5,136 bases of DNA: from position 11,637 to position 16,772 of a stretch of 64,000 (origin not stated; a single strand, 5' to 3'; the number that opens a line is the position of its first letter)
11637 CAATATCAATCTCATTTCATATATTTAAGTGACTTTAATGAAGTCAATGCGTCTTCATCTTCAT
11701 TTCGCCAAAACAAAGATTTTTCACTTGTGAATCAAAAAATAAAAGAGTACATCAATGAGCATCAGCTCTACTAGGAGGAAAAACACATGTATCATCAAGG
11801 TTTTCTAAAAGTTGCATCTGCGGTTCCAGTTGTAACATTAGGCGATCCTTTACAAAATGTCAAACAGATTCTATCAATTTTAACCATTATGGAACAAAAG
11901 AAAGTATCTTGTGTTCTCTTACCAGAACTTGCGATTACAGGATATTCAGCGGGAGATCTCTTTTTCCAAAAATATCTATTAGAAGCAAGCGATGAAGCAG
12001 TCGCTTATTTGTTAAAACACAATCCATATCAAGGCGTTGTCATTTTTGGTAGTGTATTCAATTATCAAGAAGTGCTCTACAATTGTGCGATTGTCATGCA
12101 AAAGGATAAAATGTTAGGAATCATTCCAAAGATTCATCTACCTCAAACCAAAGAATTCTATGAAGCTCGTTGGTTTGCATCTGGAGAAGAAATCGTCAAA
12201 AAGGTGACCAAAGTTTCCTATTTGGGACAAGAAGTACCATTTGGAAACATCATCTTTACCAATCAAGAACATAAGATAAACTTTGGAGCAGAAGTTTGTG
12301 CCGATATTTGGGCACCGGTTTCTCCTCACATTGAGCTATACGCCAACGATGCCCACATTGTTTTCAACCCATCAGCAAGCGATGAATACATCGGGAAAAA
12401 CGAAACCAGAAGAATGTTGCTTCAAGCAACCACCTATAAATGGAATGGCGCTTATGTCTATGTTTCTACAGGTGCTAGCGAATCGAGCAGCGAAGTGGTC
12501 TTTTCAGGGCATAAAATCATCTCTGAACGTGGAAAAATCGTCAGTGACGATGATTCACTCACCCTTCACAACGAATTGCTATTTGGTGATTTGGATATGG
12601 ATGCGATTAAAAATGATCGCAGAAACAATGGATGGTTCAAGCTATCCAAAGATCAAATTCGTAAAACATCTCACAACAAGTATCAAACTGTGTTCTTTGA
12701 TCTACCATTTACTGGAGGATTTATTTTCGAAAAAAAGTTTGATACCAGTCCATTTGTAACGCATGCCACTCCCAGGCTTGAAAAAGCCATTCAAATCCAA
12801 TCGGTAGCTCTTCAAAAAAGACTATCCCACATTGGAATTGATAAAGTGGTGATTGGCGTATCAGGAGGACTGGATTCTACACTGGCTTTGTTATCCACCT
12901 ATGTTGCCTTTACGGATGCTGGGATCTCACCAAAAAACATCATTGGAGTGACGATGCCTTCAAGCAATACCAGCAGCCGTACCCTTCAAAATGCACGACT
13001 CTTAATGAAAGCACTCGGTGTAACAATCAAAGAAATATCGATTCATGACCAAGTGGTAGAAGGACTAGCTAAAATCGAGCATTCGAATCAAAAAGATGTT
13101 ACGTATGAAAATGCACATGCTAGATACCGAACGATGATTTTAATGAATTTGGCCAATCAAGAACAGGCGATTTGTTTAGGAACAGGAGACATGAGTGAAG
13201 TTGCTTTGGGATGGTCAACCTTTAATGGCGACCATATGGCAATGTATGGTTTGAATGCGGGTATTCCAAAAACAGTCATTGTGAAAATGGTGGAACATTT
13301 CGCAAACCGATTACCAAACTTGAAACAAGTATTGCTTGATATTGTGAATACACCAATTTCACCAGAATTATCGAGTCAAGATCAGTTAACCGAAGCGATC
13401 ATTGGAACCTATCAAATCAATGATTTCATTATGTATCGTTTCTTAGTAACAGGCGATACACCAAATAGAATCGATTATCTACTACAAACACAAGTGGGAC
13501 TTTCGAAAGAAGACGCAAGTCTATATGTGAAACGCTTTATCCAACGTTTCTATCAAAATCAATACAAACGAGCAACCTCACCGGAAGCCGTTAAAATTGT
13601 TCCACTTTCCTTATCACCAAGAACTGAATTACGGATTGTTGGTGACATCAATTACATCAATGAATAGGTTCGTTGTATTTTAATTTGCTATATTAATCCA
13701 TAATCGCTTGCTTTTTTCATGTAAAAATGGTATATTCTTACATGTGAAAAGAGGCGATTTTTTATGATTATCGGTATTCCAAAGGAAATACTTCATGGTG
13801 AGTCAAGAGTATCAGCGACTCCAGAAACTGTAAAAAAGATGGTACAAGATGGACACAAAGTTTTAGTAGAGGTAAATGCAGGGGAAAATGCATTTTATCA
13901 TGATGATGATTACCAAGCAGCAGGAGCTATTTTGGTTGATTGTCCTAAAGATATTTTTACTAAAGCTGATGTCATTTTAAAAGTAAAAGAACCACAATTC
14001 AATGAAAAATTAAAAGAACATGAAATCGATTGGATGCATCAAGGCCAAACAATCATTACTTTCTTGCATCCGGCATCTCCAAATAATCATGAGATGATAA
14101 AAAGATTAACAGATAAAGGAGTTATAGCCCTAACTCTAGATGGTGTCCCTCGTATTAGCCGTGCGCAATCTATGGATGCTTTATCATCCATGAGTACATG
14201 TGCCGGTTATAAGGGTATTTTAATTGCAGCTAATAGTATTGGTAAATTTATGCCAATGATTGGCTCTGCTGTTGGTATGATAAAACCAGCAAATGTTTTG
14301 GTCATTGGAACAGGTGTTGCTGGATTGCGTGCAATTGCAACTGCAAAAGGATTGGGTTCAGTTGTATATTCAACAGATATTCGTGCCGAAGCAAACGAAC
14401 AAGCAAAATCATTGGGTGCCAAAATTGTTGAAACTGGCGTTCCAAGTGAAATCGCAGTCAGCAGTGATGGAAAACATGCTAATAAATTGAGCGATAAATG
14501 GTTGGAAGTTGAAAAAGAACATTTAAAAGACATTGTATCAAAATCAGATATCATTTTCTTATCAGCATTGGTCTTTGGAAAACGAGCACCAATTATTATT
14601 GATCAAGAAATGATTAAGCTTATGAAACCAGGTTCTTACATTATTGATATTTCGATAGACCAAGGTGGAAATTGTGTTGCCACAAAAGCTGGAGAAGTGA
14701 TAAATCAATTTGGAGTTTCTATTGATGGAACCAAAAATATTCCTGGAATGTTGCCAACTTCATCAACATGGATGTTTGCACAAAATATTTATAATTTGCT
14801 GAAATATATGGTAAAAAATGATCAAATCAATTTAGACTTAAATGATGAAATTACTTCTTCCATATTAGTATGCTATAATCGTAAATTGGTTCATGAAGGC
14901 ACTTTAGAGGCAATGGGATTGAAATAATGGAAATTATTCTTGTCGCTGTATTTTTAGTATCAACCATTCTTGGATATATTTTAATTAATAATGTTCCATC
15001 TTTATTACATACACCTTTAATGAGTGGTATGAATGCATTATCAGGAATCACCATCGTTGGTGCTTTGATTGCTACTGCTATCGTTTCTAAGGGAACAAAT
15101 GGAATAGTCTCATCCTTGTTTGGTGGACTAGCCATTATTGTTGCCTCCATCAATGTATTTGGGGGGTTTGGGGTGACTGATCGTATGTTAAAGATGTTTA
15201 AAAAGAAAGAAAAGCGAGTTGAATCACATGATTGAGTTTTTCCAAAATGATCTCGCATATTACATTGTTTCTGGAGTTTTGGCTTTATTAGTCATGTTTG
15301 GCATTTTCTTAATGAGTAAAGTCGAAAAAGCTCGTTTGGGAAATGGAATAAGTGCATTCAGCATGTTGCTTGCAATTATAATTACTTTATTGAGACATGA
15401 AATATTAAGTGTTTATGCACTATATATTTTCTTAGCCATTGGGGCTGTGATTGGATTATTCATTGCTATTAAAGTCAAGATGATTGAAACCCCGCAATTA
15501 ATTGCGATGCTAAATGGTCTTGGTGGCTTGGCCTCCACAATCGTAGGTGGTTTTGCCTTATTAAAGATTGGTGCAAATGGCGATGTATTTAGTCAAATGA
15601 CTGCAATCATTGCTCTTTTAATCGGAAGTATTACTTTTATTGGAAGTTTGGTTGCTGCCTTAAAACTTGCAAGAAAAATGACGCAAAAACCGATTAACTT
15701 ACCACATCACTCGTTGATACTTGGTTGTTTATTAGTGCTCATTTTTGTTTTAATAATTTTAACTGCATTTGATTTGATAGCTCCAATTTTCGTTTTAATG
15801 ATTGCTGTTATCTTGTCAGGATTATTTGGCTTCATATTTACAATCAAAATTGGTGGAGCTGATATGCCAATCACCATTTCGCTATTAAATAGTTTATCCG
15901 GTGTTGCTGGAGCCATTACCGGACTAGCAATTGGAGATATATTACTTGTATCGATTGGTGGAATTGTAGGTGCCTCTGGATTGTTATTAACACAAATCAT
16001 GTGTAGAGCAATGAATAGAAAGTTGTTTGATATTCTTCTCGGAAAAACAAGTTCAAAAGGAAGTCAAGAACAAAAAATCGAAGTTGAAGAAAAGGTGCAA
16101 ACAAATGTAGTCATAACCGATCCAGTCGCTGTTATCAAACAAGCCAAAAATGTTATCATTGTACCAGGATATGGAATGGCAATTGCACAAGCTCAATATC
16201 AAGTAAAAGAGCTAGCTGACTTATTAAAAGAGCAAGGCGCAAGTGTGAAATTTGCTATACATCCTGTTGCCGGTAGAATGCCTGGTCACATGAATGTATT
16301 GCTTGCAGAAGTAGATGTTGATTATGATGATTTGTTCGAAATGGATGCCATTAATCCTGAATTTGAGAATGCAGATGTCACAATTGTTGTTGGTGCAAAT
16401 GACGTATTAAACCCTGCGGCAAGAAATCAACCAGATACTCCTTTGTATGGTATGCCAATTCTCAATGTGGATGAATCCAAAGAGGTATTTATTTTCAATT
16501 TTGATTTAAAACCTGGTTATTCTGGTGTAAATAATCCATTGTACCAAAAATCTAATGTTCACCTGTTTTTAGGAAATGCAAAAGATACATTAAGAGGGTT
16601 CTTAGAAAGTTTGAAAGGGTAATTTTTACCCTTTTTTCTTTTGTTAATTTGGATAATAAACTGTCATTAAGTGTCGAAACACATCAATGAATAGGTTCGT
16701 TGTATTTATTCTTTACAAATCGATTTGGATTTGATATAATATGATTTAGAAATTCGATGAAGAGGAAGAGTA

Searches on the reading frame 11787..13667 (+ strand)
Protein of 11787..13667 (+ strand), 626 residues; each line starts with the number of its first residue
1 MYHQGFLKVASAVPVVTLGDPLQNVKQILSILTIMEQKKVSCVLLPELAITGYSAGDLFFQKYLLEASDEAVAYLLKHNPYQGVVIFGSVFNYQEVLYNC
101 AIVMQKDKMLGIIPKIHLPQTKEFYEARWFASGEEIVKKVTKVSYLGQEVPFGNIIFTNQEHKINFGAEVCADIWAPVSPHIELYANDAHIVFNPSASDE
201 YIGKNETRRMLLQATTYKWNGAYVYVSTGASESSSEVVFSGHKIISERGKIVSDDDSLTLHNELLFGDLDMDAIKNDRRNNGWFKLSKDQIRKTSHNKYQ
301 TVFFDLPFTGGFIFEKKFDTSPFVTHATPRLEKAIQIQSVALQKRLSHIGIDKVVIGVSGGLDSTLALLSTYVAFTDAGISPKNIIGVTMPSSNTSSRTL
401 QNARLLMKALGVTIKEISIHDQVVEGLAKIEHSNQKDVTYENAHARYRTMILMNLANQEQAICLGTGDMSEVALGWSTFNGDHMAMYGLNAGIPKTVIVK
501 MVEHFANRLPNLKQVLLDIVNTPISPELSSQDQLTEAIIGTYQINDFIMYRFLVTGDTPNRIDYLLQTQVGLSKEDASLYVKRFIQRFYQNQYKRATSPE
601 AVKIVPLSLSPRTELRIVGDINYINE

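Call 51: search_protein_families(library=ncbifam, max_evalue=1e-10, proteins=[window:11787-13667:+])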
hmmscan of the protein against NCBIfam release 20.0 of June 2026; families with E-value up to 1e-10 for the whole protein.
window:11787-13667:+ (626 aa): 4 families
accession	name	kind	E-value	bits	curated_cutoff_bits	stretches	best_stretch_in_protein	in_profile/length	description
NF002730.0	PRK02628.1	equivalog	1e-175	585.7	473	1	2-622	8-662/677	NAD(+) synthase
NF010588.0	PRK13981.1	equivalog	4.3e-68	230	479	1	9-605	7-526/546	NAD+ synthase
NF010587.0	PRK13980.1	equivalog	3e-30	105.3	255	1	330-603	10-259/267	NAD+ synthase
TIGR00552.1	nadE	equivalog_domain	8.6e-25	87.4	63.65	1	341-596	12-239/251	NAD(+) synthase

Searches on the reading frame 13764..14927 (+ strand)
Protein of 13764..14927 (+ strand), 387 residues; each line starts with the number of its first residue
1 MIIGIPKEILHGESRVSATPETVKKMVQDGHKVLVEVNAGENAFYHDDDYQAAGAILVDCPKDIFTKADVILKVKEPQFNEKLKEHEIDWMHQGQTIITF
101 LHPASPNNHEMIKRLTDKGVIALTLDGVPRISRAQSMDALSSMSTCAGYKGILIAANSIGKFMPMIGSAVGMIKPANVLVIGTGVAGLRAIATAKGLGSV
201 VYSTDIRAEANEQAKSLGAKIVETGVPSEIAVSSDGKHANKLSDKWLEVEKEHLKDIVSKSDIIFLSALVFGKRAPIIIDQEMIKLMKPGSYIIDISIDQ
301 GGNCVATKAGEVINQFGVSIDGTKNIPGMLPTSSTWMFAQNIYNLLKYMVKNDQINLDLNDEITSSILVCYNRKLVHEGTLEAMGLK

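Call 51: search_protein_families(library=ncbifam, max_evalue=1e-10, proteins=[window:13764-14927:+])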
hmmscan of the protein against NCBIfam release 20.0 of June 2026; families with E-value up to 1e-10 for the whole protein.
window:13764-14927:+ (387 aa): 3 families
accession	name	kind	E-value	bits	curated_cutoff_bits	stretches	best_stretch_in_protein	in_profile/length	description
NF006942.0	PRK09424.1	equivalog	7.3e-105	351.6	383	1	1-374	1-365/510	Re/Si-specific NAD(P)(+) transhydrogenase subunit alpha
TIGR00561.1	pntA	equivalog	6.3e-92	308.8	444.4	1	3-374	2-364/511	Re/Si-specific NAD(P)(+) transhydrogenase subunit alpha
TIGR00518.1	alaDH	equivalog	1.5e-50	172.2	391.85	1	1-339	1-313/370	alanine dehydrogenase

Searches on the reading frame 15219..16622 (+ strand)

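Call 51: search_protein_families(library=ncbifam, max_evalue=1e-10, proteins=[window:15219-16622:+])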
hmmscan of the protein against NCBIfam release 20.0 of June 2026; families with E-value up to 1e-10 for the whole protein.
window:15219-16622:+ (467 aa): 1 family
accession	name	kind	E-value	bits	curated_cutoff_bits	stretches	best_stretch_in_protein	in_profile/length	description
NF006974.0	PRK09444.1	equivalog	1.2e-112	377.5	689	1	13-463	8-458/460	Re/Si-specific NAD(P)(+) transhydrogenase subunit beta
